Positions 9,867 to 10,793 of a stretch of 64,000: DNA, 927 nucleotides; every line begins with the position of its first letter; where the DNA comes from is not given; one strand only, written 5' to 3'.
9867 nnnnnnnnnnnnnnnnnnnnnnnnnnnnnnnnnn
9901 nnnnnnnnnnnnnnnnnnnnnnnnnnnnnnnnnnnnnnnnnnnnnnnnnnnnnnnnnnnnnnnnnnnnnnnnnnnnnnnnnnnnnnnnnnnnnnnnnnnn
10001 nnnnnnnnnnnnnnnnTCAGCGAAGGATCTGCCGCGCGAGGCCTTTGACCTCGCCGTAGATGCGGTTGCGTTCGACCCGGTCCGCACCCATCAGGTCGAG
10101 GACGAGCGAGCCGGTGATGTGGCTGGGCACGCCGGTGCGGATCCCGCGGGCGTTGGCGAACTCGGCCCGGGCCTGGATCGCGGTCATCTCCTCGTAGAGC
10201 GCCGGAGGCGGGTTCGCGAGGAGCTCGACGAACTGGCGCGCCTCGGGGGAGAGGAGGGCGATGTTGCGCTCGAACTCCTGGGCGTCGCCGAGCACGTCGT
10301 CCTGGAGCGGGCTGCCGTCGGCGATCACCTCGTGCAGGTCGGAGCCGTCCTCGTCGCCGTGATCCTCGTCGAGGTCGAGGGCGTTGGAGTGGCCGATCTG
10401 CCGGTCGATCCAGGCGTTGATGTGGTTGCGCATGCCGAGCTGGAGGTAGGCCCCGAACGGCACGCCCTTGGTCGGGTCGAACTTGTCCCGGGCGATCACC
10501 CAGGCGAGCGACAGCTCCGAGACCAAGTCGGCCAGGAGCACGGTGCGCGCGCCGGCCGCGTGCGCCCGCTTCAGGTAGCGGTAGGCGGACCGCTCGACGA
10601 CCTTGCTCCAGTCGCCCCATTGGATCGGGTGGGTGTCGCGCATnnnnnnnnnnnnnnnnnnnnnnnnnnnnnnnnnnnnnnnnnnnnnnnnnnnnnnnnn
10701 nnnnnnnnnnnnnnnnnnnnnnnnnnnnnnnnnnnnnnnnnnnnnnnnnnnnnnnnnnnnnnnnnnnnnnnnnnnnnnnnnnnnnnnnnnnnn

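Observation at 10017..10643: Phage-encoded minimal sigma factor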

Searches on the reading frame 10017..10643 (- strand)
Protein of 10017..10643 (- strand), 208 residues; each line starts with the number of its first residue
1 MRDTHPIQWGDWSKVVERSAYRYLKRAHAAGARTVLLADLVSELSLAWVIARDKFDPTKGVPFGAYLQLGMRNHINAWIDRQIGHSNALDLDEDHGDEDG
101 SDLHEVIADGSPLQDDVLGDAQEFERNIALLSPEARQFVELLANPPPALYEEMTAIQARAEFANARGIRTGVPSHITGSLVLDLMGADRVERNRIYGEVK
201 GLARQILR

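Call 3: search_protein_families(library=pfam, proteins=[window:10017-10643:-], max_evalue=1)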
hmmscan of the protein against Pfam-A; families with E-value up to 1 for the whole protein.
window:10017-10643:- (208 aa): 1 family
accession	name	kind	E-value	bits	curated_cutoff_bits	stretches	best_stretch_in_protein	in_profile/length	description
PF04542.20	Sigma70_r2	-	6.9e-07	29.4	24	1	17-76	10-62/71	Sigma-70 region 2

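Call 4: search_protein_families(library=phrogs, proteins=[window:10017-10643:-], max_evalue=0.01)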
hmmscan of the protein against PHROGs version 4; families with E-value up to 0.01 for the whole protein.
window:10017-10643:- (208 aa): 2 families
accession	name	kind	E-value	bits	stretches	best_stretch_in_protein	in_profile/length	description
phrog_351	-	transcription regulation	5.7e-08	32.8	1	16-112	516-658/928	RNA polymerase sigma factor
phrog_3741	-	unknown function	0.00061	20.5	1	11-163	11-166/221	-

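Call 5: search_protein_families(library=ncbifam, proteins=[window:10017-10643:-], max_evalue=1)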
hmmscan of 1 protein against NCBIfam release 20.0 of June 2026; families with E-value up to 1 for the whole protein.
window:10017-10643:- (208 aa): 14 families
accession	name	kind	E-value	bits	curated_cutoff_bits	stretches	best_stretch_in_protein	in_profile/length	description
TIGR02937.1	sigma70-ECF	superfamily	0.00035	20.2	42.9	1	18-102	12-86/165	sigma-70 family RNA polymerase sigma factor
TIGR02997.1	Sig70-cyanoRpoD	subfamily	0.00047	19.5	384.5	1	33-81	97-145/298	RNA polymerase sigma factor, RpoD/SigA family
NF004207.0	PRK05657.1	equivalog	0.00076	18.9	394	1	25-79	104-158/329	RNA polymerase sigma factor RpoS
TIGR02394.1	rpoS_proteo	equivalog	0.00091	18.8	378.7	1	25-82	61-118/285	RNA polymerase sigma factor RpoS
NF005693.0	PRK07500.1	equivalog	0.0038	16.4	315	1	36-81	66-111/289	RNA polymerase factor sigma-32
NF005785.0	PRK07598.1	equivalog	0.0064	15.4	554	1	33-76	198-241/415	RNA polymerase sigma factor SigC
NF004615.0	PRK05949.1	subfamily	0.0066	15.4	530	1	32-82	113-163/327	RNA polymerase sigma factor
NF005642.0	PRK07405.1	subfamily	0.0084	15.3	524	1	32-76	104-148/318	RNA polymerase sigma factor SigD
NF005643.0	PRK07406.1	equivalog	0.015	14.3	500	1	32-81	182-231/397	RNA polymerase sigma factor RpoD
NF005920.0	PRK07921.1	subfamily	0.018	14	464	1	32-76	112-156/328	RNA polymerase sigma factor SigB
TIGR02393.1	RpoD_Cterm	equivalog_domain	0.037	13.6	354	1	32-79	22-69/238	RNA polymerase sigma factor RpoD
NF006666.0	PRK09210.1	equivalog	0.12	11.6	572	1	32-79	154-201/370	RNA polymerase sigma factor RpoD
NF004566.0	PRK05901.2-4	equivalog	0.17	11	531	1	33-80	215-262/448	RNA polymerase sigma factor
NF004560.0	PRK05901.1-1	equivalog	0.18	10.9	711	1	32-75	300-343/516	RNA polymerase sigma factor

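Call 6: search_dna_similar(query=window:10017-10643:-, collection=phages, mode=protein, max_rows=40)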
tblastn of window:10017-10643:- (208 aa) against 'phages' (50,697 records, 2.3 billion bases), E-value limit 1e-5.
Records with a match: 10; places in all: 10; records where one place covers at least 80% of the query: 10.
Best place of each record, by identity: <60% 10.
By first word of the organism name: Rhizobium 10.
By host as written in the record: Rhizobium etli CFN42 2; R. phaseoli sv. phaseoli INC 2-5 1; Rhizobium phaseoli N1_10 1; Rhizobium phaseoli N1_15 1; Rhizobium phaseoli N2_6 1; Rhizobium leguminosarum VF39SM 1; Rhizobium etli Y2_11 1; Rhizobium etli Y2_17 1; and 1 more.
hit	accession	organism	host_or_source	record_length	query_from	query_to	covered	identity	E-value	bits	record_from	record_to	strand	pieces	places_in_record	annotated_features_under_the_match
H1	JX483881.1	Rhizobium phage RHEph10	Rhizobium etli CFN42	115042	15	208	93%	35.9%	3e-24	105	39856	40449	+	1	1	putative RNA polymerase sigma factor protein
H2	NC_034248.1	Rhizobium phage RHEph10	Rhizobium etli CFN42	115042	15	208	93%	35.9%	3e-24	105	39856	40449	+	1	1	RNA polymerase sigma factor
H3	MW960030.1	Rhizobium phage RHph_X66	R. phaseoli sv. phaseoli INC 2-5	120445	20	206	90%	36.9%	4e-29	119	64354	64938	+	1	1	RNA polymerase sigma-70 factor protein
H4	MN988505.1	Rhizobium phage RHph_N1_10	Rhizobium phaseoli N1_10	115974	7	208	97%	34.0%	2e-23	102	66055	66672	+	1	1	RNA polymerase sigma-70 factor protein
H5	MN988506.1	Rhizobium phage RHph_N1_15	Rhizobium phaseoli N1_15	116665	7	208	97%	34.0%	2e-23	102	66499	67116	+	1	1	RNA polymerase sigma-70 factor protein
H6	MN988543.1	Rhizobium phage RHph_N2_6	Rhizobium phaseoli N2_6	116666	7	208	97%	34.0%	2e-23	102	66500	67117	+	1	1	RNA polymerase sigma-70 factor protein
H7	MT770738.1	Rhizobium phage B1VFA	Rhizobium leguminosarum VF39SM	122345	20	206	90%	36.4%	2e-29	120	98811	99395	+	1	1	putative sigma-70 family RNA polymerase sigma factor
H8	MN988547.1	Rhizobium phage RHph_Y2_11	Rhizobium etli Y2_11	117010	15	208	93%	34.8%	2e-22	100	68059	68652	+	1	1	RNA polymerase sigma-70 factor protein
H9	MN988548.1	Rhizobium phage RHph_Y2_17_1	Rhizobium etli Y2_17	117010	15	208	93%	34.8%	2e-22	100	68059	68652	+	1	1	RNA polymerase sigma-70 factor protein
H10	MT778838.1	Rhizobium phage V1VFA-S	-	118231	20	206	90%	35.4%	2e-28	117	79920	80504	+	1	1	putative sigma-70 family RNA polymerase sigma factor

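Call 13: find_homologous_proteins(query=window:10017-10643:-, max_evalue=0.001)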
Query window:10017-10643:- (208 aa): 18 proteins with E <= 0.001 among 545 candidates. Only proteins of 114 to 364 residues were searched: fused or split forms outside these lengths cannot appear, so this answer is no evidence that the protein stands alone or is whole; find_related_loci, which searches DNA, has no such limit.
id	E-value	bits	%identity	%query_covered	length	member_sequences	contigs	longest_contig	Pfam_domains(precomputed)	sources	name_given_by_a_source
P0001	1.4e-128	445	96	100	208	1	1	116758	PF04542.21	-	-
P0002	3.1e-121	421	91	100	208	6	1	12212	PF04542.21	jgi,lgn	-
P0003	1.8e-117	409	88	100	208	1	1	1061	PF04542.21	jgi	jgi:DNA-directed RNA polymerase specialized sigma24 family protein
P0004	1.4e-106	373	83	98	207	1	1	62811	PF04542.21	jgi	jgi:non-ribosomal peptide synthetase component F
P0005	1.1e-105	370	81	98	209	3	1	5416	PF04542.21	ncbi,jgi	jgi:hypothetical protein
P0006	7.5e-99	348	75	100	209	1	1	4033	PF04542.21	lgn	-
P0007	9.8e-92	325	71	99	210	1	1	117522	-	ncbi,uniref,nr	ncbi:sigma factor [Methylorubrum extorquens]|uniref:sigma factor n=1 Tax=Methylorubrum extorquens Ta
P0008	1.5e-89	317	69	100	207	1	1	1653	PF04542.21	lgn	-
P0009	3.0e-80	287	66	100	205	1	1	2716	PF04542.21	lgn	-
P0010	1.1e-75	272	73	81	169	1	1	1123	-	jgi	jgi:hypothetical protein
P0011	2.7e-60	222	57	94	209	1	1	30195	-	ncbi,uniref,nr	ncbi:hypothetical protein FV222_01555 [Methylobacterium sp. WL103]|uniref:sigma factor n=1 Tax=Methy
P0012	9.4e-59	217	54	97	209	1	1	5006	PF04542.21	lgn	-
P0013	1.6e-47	180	48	93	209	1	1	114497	PF04542.21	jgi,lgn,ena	-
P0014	6.3e-41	159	43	94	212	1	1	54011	PF04542.21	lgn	-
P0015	1.5e-37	148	41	94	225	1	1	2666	PF04542.21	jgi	-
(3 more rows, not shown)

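Call 15: get_annotated_region(hit=H4, flank=9000)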
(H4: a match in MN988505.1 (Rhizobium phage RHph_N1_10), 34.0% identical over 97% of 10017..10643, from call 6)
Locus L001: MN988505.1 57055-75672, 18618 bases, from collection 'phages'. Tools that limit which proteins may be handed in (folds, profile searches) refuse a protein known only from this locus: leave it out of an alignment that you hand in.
description: Rhizobium phage RHph_N1_10, complete genome.
organism: Rhizobium phage RHph_N1_10 (NCBI taxid 2509740)
taxonomy: Viruses; Duplodnaviria; Heunggongvirae; Uroviricota; Caudoviricetes
host: Rhizobium phaseoli N1_10; source: agricultural lands; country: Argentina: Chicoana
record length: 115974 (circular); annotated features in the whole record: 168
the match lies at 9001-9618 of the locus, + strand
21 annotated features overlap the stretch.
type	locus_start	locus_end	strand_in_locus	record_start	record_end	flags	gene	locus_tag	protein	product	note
CDS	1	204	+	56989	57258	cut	-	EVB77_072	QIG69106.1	hypothetical protein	-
CDS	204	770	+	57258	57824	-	-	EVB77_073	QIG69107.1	hypothetical protein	-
CDS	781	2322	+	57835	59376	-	-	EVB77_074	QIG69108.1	ATP-dependent DNA ligase protein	GO_function: GO:0003910 - DNA ligase (ATP) activity; GO_function: GO:0005524 - ATP binding; GO_process: GO:0006281 - ...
CDS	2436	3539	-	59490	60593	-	-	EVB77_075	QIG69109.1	putative replication protein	putative replication protein RepC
CDS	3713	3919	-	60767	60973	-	-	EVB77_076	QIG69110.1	hypothetical protein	-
CDS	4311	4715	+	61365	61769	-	-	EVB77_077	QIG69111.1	hypothetical protein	GO_function: GO:0003677 - DNA binding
CDS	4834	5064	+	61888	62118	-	-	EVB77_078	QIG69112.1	hypothetical protein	-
CDS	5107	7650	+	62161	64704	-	-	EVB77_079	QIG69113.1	cobalamin biosynthesis protein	cobalamin biosynthesis CobT protein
CDS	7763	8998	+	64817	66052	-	-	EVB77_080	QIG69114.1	cobalamin biosynthesis protein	cobalamin biosynthesis CobS protein; GO_function: GO:0005524 - ATP binding; GO_function: GO:0016887 - ATPase activity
CDS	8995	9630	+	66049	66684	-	-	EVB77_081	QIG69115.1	RNA polymerase sigma-70 factor protein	GO_function: GO:0003677 - DNA binding; GO_function: GO:0003700 - sequence-specific DNA binding transcription factor ...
CDS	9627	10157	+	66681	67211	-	-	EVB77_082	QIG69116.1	hypothetical protein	-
CDS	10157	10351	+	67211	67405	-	-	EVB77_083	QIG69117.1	hypothetical protein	-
CDS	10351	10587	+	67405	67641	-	-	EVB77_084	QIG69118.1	hypothetical protein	-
CDS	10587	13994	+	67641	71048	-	-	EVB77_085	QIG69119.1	DNA polymerase III protein alpha subunit protein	GO_component: GO:0005737 - cytoplasm; GO_function: GO:0008408 - 3'-5' exonuclease activity; GO_function: GO:0003887 - ...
CDS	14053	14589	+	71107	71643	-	-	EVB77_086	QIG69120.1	hypothetical protein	-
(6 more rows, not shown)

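Call 22: predict_structure(alignment_id=A1)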
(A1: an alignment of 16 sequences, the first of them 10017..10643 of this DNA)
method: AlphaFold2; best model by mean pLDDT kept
length: 208 residues; sequences in the alignment: 16
mean_pLDDT: 79.4   pTM: 0.42
mean pLDDT of the five models: 79.4, 79.4, 78.2, 77.8, 77.6
residues with pLDDT >= 90: 61; 70-90: 107; 50-70: 12; < 50: 28
segments of 3 or more residues with pLDDT < 50: 1-3, 86-109
pLDDT, mean of each block of 10 residues (from residue 1): 66 89 85 86 92 86 84 86 54 35 42 64 87 93 90 90 89 85 91 93 84
secondary structure, 60 per line:
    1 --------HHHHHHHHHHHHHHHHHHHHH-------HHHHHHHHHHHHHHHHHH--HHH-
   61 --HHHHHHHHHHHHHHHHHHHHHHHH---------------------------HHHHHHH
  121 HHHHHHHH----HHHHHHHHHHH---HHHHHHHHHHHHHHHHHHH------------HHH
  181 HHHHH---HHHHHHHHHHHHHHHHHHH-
elements in order: H9-29 H37-54 H63-86 H114-128 H133-143 H147-165 H178-185 H189-207

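Call 24: search_solved_structures(query=A1, max_evalue=1, show_alignments=3)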
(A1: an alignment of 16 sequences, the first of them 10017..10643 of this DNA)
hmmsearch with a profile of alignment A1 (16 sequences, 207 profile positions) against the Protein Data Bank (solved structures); distinct sequences matched with E-value up to 1: 46.
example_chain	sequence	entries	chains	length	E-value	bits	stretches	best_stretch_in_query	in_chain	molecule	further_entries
6uu8_FFF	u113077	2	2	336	5.3e-06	29.5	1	11-83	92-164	RNA polymerase sigma factor RpoS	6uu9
5ipl_F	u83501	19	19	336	6e-06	29.4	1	11-83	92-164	RNA polymerase sigma factor RpoS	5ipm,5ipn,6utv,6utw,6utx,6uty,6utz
6kj6_F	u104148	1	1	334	9.7e-06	28.7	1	11-83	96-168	RNA polymerase sigma factor RpoS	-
6omf_F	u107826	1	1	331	9.8e-06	28.7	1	11-83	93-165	RNA polymerase sigma factor RpoS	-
8h3v_G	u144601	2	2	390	1.3e-05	28.2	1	12-95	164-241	RNA polymerase sigma factor SigA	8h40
9dvs_G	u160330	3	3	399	8.9e-05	25.5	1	12-121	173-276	RNA polymerase sigma factor SigA1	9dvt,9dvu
9gdo_F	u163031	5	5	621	0.0017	21.3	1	21-134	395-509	RNA polymerase sigma factor RpoD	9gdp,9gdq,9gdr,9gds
7vf9_F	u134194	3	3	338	0.0022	21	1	13-81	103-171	RNA polymerase sigma factor RpoS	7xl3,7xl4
8gzg_F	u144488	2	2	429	0.0022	21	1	13-134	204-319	RNA polymerase sigma factor SigA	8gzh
7f0r_F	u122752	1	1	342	0.0023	20.9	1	13-81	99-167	RNA polymerase sigma factor RpoS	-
5h6x_A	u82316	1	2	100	0.0069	19.4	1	11-80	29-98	RNA polymerase sigma factor RpoS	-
6wmr_Z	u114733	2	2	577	0.0074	19.3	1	11-120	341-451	RNA polymerase sigma factor RpoD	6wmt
7ye1_F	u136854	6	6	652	0.01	18.8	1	15-93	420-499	RNA polymerase sigma factor RpoD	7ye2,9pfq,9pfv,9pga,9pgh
6n4c_F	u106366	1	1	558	0.015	18.3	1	20-96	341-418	RNA polymerase sigma factor RpoD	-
7xya_F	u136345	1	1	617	0.026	17.5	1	20-95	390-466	RNA polymerase sigma factor RpoD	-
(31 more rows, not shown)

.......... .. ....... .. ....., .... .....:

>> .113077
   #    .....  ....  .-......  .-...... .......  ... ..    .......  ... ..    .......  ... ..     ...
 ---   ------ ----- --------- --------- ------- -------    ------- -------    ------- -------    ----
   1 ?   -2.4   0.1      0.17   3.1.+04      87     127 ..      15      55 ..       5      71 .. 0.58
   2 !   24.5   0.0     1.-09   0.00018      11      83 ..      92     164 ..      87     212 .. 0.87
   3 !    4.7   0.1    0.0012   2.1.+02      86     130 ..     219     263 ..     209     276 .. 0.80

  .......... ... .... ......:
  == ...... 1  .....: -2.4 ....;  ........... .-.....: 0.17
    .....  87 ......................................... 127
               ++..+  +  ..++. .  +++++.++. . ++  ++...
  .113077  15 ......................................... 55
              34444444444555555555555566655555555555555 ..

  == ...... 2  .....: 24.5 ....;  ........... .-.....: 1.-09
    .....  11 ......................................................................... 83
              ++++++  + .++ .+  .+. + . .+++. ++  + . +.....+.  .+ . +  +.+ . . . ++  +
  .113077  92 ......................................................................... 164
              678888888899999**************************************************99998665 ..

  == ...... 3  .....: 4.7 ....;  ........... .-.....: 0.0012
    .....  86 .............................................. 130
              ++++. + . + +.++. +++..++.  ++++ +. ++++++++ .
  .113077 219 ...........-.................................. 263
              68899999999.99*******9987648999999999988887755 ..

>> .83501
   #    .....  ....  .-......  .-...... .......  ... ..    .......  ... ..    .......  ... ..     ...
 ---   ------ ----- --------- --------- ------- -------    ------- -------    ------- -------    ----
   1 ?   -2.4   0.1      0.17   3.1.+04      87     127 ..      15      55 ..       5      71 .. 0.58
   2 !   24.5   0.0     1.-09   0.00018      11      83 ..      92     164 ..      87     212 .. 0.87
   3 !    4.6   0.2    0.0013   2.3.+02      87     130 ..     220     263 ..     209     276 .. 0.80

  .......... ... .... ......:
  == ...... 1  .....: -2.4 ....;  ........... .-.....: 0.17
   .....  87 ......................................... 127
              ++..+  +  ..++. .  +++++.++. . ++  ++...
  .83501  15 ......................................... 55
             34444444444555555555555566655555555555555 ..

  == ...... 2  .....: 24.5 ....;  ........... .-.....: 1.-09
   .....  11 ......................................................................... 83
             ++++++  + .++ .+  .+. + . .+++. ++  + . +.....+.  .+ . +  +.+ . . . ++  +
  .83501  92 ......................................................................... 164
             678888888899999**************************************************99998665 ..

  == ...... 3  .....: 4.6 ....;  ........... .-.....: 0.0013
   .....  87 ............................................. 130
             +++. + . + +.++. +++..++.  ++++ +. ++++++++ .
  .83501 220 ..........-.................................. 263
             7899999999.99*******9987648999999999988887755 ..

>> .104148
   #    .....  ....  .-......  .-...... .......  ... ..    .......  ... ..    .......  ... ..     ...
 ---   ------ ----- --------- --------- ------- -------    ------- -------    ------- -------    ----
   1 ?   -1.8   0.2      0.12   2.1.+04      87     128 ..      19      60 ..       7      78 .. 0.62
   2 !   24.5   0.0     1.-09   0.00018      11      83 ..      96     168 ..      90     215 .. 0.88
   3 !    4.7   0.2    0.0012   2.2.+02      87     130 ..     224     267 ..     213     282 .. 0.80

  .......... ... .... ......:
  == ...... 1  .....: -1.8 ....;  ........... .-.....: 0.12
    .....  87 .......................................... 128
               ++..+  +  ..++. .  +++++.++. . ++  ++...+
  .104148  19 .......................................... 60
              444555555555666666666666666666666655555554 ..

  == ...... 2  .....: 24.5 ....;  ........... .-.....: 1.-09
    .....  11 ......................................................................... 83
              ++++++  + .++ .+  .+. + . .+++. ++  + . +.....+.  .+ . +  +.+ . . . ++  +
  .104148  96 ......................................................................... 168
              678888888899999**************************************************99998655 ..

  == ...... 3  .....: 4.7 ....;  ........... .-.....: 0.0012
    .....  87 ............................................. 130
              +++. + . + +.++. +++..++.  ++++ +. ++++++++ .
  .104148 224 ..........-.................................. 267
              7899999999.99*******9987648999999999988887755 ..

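Call 25: fold_search(model_id=the predicted structure, library=pdb)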
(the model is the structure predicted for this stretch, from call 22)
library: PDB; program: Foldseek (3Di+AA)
matches with E <= 10: 400; with E <= 0.001: 1
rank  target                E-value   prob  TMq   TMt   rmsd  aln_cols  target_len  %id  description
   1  9a7s_A                6.8e-04  1.00  0.29  0.24  25.3       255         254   13  Integrative model of RPSD-RPOB by crosslinking MS and deep learning (released 2024-09-18)
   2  6edt_F                1.4e-03  1.00  0.29  0.20  22.4       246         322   16  Mycobacterium tuberculosis RNAP open promoter complex with RbpA/CarD and AP3 promoter (released 2018-11-21)
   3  6ccv_F                1.6e-03  0.99  0.27  0.20  24.5       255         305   17  Crystal structure of a Mycobacterium smegmatis RNA polymerase transcription initiation complex with inhibitor Rifampic (released 2018-08-15)
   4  5ipl_F                2.4e-03  0.98  0.27  0.22  24.6       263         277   17  SigmaS-transcription initiation complex with 4-nt nascent RNA (released 2016-03-30)
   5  6vvt_F                3.8e-03  0.99  0.30  0.22  22.1       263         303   17  Crystal structure of a Mycobacterium smegmatis transcription initiation complex with Rifampicin-resistant RNA polymera (released 2020-10-21)
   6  7xl3_F                4.0e-03  0.96  0.24  0.19  27.9       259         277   15  Cryo-EM structure of Pseudomonas aeruginosa RNAP sigmaS holoenzyme complexes with transcription factor SutA (open lobe (released 2022-07-27)
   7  9dvu_G                4.5e-03  1.00  0.29  0.20  22.4       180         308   19  CryoEM structure of RpaA bound to PkaiBC DNA and Syn7942 RNAP-SigA holoenzyme (released 2025-10-15)
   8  6cce_F                5.0e-03  0.98  0.28  0.20  24.8       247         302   15  Crystal structure of a Mycobacterium smegmatis RNA polymerase transcription initiation complex with inhibitor Kanglemy (released 2018-08-15)
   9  6omf_F                5.0e-03  0.99  0.26  0.20  25.2       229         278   16  CryoEM structure of SigmaS-transcription initiation complex with activator Crl (released 2019-08-28)
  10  6uu7_FFF              5.0e-03  0.97  0.25  0.20  24.7       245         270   16  E. coli sigma-S transcription initiation complex with a 6-nt RNA and an NTP ("Old" crystal soaked with UTP, CTP, ddG (released 2020-08-26)
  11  6vvv_F                5.0e-03  0.99  0.29  0.21  22.4       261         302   16  Crystal structure of a Mycobacterium smegmatis transcription initiation complex with Rifampicin-resistant RNA polymera (released 2020-10-21)
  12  8dy9_F                5.0e-03  0.98  0.27  0.19  25.1       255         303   18  Streptomyces venezuelae RNAP unconstrained open promoter complex with WhiA and WhiB transcription factors (released 2023-03-01)
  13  8x6f_E                5.0e-03  0.99  0.29  0.23  22.3       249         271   17  Cryo-EM structure of Staphylococcus aureus sigA-dependent RNAP-promoter open complex (released 2024-06-05)
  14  4g7h_F                5.6e-03  0.97  0.27  0.18  23.1       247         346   14  Crystal structure of Thermus thermophilus transcription initiation complex (released 2012-10-31)
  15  6dcf_F                5.6e-03  0.98  0.29  0.21  25.1       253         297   15  Crystal structure of a Mycobacterium smegmatis transcription initiation complex with Rifampicin-resistant RNA polymera (released 2018-09-05)
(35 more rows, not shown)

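Call 27: search_protein_families(library=pfam, alignment_id=A1, max_evalue=10)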
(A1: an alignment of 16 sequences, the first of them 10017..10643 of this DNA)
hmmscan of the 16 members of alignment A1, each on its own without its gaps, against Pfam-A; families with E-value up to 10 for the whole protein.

A. member 1, window:10017-10643:- (208 aa): 1 family
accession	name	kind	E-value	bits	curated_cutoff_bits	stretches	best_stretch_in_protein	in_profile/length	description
PF04542.20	Sigma70_r2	-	6.9e-07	29.4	24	1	17-76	10-62/71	Sigma-70 region 2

B. families by the number of members that match (of 16 scanned): 6 families
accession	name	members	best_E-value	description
PF04542.20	Sigma70_r2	16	1.4e-10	Sigma-70 region 2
PF18646.6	DUF5632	1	0.014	Family of unknown function (DUF5632)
PF22775.2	GA_3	1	0.087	GA-like domain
PF23852.1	DUF7215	1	0.13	Family of unknown function (DUF7215)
PF15732.10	DUF4681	1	0.14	Domain of unknown function (DUF4681)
PF07524.19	Bromo_TP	1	0.23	Bromodomain associated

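Call 30: find_encoding_contigs(protein=P0007, flank=10000, max_places=2)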
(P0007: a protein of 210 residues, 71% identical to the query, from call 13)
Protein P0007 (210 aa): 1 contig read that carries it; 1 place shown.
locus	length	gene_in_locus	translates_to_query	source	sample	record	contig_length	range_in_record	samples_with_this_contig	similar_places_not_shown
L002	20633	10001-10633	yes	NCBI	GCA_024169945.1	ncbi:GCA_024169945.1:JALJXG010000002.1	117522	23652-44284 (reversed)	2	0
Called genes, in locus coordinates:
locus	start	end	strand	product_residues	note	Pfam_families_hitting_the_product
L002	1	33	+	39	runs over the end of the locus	-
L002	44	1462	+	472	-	PF01068:DNA_ligase_A_M, PF04679:DNA_ligase_A_C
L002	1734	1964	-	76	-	-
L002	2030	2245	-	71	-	-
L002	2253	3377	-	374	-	PF03428:RP-C, PF11800:RP-C_C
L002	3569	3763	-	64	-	-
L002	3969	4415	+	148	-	PF13560:HTH_31, PF01381:HTH_3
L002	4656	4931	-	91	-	-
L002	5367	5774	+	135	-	-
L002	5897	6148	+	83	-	-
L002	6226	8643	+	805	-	PF06213:CobT, PF11775:CobT_C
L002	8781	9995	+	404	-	PF07728:AAA_5, PF08406:CbbQ_C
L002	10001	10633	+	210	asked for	-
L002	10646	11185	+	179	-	-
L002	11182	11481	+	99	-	-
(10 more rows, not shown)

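Call 53: find_encoding_contigs(protein=P0013, flank=10000, max_places=1)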
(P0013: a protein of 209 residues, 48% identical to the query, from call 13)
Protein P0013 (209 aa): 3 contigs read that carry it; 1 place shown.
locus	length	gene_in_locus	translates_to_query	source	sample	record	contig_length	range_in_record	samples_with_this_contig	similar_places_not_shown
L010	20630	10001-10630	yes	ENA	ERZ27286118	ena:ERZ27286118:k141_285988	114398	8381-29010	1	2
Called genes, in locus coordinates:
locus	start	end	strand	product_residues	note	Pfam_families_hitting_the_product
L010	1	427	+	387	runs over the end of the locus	PF08275:DNAG_N (faint)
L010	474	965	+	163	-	PF05406:WGR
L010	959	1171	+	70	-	-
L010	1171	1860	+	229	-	PF26983:DUF8312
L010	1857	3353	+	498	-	PF01068:DNA_ligase_A_M (weak), PF14743:DNA_ligase_OB_2, PF04679:DNA_ligase_A_C (weak)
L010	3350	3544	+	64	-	-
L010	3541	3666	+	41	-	-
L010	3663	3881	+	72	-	-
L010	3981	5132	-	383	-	PF03428:RP-C, PF11800:RP-C_C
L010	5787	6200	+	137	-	-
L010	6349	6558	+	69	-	-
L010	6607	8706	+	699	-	PF06213:CobT, PF11775:CobT_C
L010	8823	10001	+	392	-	PF07728:AAA_5, PF08406:CbbQ_C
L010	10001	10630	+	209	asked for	PF04542:Sigma70_r2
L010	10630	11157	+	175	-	-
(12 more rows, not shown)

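Call 54: find_encoding_contigs(protein=P0014, flank=10000, max_places=1)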
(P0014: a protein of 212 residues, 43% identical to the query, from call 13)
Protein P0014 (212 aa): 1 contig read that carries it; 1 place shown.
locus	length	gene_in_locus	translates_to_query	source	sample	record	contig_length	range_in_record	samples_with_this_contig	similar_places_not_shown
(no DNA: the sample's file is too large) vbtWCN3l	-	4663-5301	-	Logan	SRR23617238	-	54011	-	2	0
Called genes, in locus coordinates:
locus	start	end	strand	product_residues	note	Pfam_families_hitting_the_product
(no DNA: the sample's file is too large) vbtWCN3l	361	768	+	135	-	-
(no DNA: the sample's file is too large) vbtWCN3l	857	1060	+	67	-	-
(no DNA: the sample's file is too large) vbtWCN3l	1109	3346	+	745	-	PF11775:CobT_C, PF00092:VWA (faint)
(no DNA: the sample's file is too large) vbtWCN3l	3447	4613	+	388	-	PF07728:AAA_5, PF07726:AAA_3 (weak), PF08406:CbbQ_C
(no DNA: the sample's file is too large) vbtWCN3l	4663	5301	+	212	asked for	PF04542:Sigma70_r2 (weak)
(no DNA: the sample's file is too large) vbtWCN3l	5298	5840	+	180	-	-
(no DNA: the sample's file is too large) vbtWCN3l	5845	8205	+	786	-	PF02811:PHP, PF07733:DNA_pol3_alpha, PF17657:DNA_pol3_finger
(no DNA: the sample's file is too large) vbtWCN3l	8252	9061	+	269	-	-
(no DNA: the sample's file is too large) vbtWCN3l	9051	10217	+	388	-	PF14579:HHH_6, PF03167:UDG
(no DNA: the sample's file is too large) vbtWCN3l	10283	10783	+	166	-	-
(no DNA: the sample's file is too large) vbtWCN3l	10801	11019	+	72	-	-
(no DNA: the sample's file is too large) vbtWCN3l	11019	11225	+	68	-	-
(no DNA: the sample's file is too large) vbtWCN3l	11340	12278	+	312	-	PF08804:gp32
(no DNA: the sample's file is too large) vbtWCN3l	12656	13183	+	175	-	-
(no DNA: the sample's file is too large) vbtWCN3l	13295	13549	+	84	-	-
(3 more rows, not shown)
